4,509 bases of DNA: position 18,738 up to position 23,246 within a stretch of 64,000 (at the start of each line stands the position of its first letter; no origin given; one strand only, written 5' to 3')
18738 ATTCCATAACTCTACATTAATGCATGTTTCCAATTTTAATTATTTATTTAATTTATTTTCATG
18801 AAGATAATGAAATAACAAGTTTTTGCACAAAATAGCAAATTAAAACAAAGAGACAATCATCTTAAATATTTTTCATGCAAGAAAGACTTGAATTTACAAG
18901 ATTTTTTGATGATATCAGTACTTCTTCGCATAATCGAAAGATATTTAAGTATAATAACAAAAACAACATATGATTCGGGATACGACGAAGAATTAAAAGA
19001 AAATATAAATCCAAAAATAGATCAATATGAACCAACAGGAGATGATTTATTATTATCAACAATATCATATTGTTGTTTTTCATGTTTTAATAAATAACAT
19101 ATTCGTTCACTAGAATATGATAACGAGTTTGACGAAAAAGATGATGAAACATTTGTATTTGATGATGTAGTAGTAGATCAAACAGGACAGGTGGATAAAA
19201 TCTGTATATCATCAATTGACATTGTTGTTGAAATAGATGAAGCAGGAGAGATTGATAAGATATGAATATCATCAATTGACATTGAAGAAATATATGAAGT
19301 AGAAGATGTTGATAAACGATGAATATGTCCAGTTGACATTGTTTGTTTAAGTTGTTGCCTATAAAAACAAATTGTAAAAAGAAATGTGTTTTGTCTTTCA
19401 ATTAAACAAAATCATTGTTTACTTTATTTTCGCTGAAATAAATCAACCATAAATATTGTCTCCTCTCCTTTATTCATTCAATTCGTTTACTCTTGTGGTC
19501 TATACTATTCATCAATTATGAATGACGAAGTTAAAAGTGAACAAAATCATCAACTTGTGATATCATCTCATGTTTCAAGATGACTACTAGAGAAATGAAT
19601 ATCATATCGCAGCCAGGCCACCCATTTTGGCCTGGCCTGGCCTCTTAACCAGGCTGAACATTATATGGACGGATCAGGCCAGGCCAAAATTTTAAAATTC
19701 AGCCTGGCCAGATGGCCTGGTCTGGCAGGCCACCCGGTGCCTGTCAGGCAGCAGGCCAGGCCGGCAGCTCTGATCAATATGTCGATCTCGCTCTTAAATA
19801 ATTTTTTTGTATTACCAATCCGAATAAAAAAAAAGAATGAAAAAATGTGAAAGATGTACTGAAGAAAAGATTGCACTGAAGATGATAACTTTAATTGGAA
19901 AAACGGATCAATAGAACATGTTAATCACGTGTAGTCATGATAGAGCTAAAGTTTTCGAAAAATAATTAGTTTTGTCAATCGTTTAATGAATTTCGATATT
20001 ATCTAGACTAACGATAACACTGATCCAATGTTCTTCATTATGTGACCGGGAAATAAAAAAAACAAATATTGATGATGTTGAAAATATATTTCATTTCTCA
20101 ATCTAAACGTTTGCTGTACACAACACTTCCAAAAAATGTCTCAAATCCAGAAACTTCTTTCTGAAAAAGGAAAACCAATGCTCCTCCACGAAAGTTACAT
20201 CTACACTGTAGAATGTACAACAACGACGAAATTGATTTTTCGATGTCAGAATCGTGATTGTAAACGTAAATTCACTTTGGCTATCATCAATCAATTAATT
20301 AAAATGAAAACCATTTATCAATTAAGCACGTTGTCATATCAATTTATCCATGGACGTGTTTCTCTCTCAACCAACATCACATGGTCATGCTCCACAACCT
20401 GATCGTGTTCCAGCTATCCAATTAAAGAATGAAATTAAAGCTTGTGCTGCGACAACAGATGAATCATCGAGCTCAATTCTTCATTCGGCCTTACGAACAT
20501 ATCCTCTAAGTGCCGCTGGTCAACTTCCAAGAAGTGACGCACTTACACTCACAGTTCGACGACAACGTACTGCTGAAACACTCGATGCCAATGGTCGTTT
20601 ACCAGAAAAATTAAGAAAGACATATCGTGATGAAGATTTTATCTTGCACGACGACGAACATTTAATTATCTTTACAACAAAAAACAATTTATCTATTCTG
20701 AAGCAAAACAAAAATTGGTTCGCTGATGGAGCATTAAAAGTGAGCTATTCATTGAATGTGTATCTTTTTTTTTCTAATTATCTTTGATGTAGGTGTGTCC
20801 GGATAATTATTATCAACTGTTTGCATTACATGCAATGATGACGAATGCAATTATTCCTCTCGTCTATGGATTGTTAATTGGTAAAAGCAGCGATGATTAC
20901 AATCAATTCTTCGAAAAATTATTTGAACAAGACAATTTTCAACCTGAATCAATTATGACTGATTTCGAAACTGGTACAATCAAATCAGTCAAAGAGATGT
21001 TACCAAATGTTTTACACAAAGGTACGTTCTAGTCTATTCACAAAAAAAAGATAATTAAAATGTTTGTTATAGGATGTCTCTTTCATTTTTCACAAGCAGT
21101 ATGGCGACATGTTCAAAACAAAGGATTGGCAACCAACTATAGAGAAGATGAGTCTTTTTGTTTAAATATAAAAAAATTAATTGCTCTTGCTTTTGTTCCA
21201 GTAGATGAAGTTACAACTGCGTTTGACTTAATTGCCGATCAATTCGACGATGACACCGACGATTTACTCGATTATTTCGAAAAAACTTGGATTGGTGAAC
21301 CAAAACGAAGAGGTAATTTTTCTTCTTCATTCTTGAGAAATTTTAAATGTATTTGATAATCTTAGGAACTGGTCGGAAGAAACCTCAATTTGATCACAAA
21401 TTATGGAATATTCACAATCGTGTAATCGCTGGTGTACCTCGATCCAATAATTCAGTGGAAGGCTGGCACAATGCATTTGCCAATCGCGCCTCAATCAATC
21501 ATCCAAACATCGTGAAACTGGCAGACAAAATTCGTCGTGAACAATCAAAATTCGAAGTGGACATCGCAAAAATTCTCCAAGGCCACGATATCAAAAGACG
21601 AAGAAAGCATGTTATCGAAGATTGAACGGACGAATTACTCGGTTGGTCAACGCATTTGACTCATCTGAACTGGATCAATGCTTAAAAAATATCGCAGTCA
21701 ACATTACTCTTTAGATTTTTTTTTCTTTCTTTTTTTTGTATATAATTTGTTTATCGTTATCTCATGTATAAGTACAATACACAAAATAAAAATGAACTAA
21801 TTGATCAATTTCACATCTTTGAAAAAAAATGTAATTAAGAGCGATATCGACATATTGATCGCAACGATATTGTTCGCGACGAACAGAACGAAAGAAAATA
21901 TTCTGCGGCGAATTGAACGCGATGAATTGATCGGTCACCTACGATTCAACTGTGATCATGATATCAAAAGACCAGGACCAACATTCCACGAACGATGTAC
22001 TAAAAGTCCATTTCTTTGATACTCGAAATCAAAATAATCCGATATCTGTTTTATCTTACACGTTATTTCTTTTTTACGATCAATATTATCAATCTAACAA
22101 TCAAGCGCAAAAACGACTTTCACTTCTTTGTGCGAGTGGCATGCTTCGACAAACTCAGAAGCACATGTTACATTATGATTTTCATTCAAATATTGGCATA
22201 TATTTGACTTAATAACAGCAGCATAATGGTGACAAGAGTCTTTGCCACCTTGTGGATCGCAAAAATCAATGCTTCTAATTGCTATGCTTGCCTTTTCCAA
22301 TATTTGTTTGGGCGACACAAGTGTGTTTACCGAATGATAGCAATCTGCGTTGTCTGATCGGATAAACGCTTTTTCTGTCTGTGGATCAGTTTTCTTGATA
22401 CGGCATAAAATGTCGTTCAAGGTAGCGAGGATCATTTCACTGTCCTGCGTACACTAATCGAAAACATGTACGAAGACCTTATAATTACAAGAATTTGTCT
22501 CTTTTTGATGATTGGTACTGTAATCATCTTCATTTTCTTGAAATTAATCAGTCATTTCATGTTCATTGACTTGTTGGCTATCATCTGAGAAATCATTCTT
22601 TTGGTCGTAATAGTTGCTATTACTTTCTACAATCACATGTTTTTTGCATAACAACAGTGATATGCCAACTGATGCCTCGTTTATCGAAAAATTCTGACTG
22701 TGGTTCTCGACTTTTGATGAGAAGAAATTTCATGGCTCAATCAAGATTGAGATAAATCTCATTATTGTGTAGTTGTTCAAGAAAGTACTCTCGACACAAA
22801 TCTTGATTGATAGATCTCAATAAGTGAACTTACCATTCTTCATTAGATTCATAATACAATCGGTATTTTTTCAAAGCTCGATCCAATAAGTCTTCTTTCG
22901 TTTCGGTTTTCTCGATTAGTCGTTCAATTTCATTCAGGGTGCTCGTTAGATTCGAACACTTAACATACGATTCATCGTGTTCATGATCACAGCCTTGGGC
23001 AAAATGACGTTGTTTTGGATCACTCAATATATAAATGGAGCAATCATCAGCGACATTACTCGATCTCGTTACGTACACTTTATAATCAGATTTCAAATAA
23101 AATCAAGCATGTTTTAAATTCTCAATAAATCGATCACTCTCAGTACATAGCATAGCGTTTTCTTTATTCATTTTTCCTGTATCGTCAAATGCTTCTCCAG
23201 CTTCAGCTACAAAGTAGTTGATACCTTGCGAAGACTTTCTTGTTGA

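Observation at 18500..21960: Apparently intact Mutator-like (MULE) DNA transposon with FLYWCH plus MULE transposase interrupted by spliceosomal introns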

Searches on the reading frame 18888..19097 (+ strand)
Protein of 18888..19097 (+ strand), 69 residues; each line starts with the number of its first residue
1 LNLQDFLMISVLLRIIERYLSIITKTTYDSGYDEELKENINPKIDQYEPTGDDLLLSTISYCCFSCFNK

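Call 40: search_protein_families(library=pfam, proteins=[window:18888-19097:+], max_evalue=0.1)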
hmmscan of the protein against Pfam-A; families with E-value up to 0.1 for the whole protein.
window:18888-19097:+ (69 aa): 0 families

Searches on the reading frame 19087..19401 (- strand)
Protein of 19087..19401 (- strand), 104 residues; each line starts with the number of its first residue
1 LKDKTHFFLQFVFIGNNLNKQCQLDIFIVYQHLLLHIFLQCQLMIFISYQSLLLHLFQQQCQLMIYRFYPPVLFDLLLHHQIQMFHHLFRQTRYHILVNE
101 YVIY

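Call 40: search_protein_families(library=pfam, proteins=[window:19087-19401:-], max_evalue=0.1)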
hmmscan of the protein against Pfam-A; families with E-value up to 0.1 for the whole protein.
window:19087-19401:- (104 aa): 0 families

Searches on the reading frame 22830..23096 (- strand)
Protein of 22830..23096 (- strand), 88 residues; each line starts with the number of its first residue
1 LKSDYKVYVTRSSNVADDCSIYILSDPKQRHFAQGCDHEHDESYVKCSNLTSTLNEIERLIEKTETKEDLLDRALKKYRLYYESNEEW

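Call 40: search_protein_families(library=pfam, proteins=[window:22830-23096:-], max_evalue=0.1)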
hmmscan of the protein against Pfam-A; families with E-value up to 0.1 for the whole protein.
window:22830-23096:- (88 aa): 2 families
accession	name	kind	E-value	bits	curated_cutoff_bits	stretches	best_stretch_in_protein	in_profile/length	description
PF17442.7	U62_UL91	-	0.0098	16.3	25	1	51-78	2-32/65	Functional domain of U62 and UL91 proteins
PF13891.11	zf-C3Hc3H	-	0.057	14.2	27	1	18-52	17-49/62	Potential DNA-binding domain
